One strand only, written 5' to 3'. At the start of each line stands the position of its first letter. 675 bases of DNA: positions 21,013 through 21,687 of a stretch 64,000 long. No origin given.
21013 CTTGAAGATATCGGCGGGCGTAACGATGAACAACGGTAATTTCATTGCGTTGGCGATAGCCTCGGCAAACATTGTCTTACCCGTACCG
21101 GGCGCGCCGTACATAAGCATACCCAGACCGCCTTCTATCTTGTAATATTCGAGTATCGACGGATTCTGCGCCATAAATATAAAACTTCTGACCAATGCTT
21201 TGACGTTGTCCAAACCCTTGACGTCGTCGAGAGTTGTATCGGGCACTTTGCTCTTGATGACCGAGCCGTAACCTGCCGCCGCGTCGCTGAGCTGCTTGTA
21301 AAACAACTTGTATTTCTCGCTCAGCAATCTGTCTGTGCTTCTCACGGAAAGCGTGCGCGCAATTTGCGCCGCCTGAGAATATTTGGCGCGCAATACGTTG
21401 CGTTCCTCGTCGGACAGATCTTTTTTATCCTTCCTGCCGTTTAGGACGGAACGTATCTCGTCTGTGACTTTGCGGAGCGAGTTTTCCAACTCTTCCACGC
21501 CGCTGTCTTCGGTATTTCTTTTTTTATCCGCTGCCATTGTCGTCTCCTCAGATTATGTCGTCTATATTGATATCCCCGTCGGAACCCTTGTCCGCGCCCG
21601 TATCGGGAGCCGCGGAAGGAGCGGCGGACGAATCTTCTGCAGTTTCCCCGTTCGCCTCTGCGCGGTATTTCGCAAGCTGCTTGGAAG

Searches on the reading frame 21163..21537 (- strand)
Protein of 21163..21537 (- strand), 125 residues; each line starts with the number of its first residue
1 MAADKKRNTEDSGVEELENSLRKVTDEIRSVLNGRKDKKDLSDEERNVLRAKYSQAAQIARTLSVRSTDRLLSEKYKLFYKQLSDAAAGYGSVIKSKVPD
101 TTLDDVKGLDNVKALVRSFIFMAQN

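Call 19: search_protein_families(library=pfam, proteins=[window:21190-21537:-], max_evalue=10)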
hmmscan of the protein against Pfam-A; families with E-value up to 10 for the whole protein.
seq(116 aa): 4 families
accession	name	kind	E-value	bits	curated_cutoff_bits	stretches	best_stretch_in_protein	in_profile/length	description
PF10303.14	DUF2408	-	0.019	16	25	1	2-85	26-112/130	Protein of unknown function (DUF2408)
PF20769.2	YPEB_N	-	0.019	15.3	27.3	1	14-65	71-122/136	YpeB N-terminal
PF22905.2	Hydro_N_hd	-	0.11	12.8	27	1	9-62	115-167/195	Hydrolase N-terminal helical domain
PF24881.1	DUF7739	-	0.13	13.3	27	1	48-90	46-88/98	Domain of unknown function (DUF7739)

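Call 29: find_homologous_proteins(query=window:21163-21537:-, max_evalue=0.01)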
Query window:21163-21537:- (125 aa): 4 proteins with E <= 0.01 among 112 candidates.
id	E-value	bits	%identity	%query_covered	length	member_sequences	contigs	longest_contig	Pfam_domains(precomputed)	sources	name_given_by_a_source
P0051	1.9e-33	133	60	97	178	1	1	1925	-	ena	-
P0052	1.0e-32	131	63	93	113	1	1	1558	-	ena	-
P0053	8.8e-27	112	54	99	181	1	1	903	PF00004.36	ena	-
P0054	3.2e-17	81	65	55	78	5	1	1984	-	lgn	-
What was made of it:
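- Tried and rejected: A word-index homologue search with the AAA+ N-domain returned only 4 fragments (call 29).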

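Call 44: predict_structure(alignment_id=A5)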
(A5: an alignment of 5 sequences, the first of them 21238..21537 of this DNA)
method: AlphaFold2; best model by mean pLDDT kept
length: 100 residues; sequences in the alignment: 5
mean_pLDDT: 77.5   pTM: 0.66
mean pLDDT of the five models: 77.5, 77.0, 77.0, 75.1, 74.6
residues with pLDDT >= 90: 10; 70-90: 65; 50-70: 10; < 50: 15
segments of 3 or more residues with pLDDT < 50: 1-3, 5-8, 93-100
pLDDT, mean of each block of 10 residues (from residue 1): 45 79 91 77 86 89 86 88 86 48
secondary structure, 60 per line:
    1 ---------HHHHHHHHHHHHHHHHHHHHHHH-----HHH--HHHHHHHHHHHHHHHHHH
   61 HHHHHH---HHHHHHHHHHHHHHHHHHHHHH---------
elements in order: H10-32 H43-66 H70-91
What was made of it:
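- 21253..21537 (-): N-terminal domain (about residues 1-95) of the AAA+ ATPase. It is a predicted three-helix bundle and the proposed receptor for the tails. AF2 gives pLDDT 77.5 and pTM 0.66, with helices 10-32, 43-66 and 70-91 (call 44).
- On Vps4 / CdvC (MIT-AAA ATPases): AF2 predicts three helices at pLDDT 77.5 (call 44).
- N-domain: it is predicted as a three-helix bundle (pLDDT 77.5, call 44).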

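Call 48: fold_search(model_id=the predicted structure, library=pdb)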
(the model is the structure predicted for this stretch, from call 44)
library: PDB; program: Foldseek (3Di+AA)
matches with E <= 10: 299; with E <= 0.001: 0
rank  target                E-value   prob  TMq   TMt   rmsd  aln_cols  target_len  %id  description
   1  8qae_C                1.9e-01  0.95  0.50  0.51   4.9        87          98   11  X-ray crystal structure of a de novo designed single-chain antiparallel 6-helix alpha-helical barrel, sc-apCC-6-SLLA (released 2024-07-03)
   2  4hwh_A                8.5e-01  0.54  0.43  0.49   4.4        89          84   11  Crystal structure of ATBAG4 (released 2013-05-29)
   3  4hwh_D                1.3e+00  0.30  0.40  0.44   5.0        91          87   10  Crystal structure of ATBAG4 (released 2013-05-29)
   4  4hwh_C                1.5e+00  0.35  0.42  0.47   4.3        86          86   10  Crystal structure of ATBAG4 (released 2013-05-29)
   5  2ib0_B                1.6e+00  0.63  0.51  0.39  13.1       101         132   12  Crystal structure of a conserved hypothetical protein, rv2844, from Mycobacterium tuberculosis (released 2006-09-26)
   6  6o1q_MODEL_1_A        1.8e+00  0.35  0.49  0.44   6.4       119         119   14  The N-terminal domain of NPHP1 folds into an antiparallel three-stranded coiled coil (released 2019-08-14)
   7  4hwh_E                1.8e+00  0.33  0.42  0.46   4.4        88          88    9  Crystal structure of ATBAG4 (released 2013-05-29)
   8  4niq_A                1.9e+00  0.72  0.52  0.62   3.5        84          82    6  Crystal Structure of Vps4 MIT-Vfa1 MIM2 (released 2014-03-05)
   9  4hwh_B                1.9e+00  0.28  0.41  0.46   4.5        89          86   11  Crystal structure of ATBAG4 (released 2013-05-29)
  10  2ib0_A                2.0e+00  0.54  0.51  0.37  13.0       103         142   12  Crystal structure of a conserved hypothetical protein, rv2844, from Mycobacterium tuberculosis (released 2006-09-26)
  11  5a1v_K                2.0e+00  0.09  0.26  0.03  13.9        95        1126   14  The structure of the COPI coat linkage I (released 2015-07-08)
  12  8uc6_C                2.1e+00  0.44  0.45  0.33   5.1        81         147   16  Calpain-7:IST1 Complex (released 2023-10-25)
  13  8rz0_E                2.1e+00  0.18  0.37  0.35   6.7       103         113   10  Synthetic immunogen RH5-34EM bound to monoclonal antibody R5.016 (released 2024-07-17)
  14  8ver_B                2.2e+00  0.82  0.57  0.21   3.5        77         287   14  Structure of YicC endoribonuclease (released 2024-09-04)
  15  8rz0_G                2.2e+00  0.20  0.38  0.40   5.7        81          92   14  Synthetic immunogen RH5-34EM bound to monoclonal antibody R5.016 (released 2024-07-17)
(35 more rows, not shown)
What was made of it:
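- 21253..21537 (-): In Foldseek, MIT domains recur in the top 50 and the best TM-score is 2w2u_A (0.62/0.80, rmsd 2.4 A), but every E-value is above 0.1 (call 48).
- On Vps4 / CdvC (MIT-AAA ATPases): All E-values exceed 0.1, and BAG domains and designed bundles score equally well (call 48).
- MIT domains recur among the nearest structures (call 48). The N-domain superposes best on the Sulfolobus Vps4 MIT domain (TM 0.62/0.80, call 48).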

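Call 63: search_solved_structures(query=A3, max_evalue=10)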
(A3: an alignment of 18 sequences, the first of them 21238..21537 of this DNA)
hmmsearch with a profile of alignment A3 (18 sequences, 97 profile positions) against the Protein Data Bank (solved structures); distinct sequences matched with E-value up to 10: 5.
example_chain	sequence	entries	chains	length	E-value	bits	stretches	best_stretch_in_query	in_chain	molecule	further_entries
11fg_B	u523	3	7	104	0.057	17.1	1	20-79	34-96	Capsid Latch gp146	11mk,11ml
36za_6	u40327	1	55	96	0.082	16.6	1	20-79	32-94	Inner-peripheral baseplate spoke gp32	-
6hiv_A9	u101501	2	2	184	0.28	14.9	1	21-71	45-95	bL36m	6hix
4v1o_U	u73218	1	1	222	2.2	12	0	7-42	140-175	MEDIATOR OF RNA POLYMERASE II TRANSCRIPTION SUBUNIT 8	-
3j1o_J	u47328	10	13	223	2.3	12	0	7-42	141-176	Mediator of RNA polymerase II transcription subunit 8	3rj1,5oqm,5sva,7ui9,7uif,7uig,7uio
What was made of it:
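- On Vps4 / CdvC (MIT-AAA ATPases): The PDB profile search found no MIT domain (call 63).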
